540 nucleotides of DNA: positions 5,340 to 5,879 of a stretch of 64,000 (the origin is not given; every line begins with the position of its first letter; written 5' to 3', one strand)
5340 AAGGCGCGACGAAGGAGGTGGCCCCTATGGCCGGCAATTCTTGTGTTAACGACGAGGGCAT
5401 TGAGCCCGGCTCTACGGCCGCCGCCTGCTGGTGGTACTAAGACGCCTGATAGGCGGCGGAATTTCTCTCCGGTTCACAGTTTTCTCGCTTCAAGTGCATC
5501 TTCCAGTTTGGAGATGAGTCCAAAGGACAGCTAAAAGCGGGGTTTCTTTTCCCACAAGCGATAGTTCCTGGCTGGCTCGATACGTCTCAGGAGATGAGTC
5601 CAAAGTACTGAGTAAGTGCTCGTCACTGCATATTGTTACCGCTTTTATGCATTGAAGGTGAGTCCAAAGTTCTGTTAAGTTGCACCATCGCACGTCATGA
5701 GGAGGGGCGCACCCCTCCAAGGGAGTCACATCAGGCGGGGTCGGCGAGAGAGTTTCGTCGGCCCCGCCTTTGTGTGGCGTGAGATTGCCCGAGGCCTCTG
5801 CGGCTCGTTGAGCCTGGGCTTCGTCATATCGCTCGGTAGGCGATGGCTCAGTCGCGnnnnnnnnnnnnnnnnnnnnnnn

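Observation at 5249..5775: Orphan ~0.5 kb transcription unit: Trp-Trp sORF in an attenuator-like hairpin plus three copies of a start-codon-containing 12-mer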

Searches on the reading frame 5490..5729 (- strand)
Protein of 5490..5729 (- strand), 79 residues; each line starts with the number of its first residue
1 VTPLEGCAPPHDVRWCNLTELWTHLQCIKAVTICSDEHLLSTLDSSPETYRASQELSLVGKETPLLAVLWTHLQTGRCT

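Call 9: search_protein_families(library=pfam, proteins=[window:5490-5729:-], max_evalue=0.01)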
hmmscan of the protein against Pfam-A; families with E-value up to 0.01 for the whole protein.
window:5490-5729:- (79 aa): 0 families

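Call 61: find_homologous_proteins(query=window:5490-5729:-, max_evalue=10)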
Query window:5490-5729:-: no candidate shares three 5-residue words with the query. No homologue found.
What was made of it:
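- Tried and rejected: The same kind of search with the antisense 79-aa ORF found nothing (call 61).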
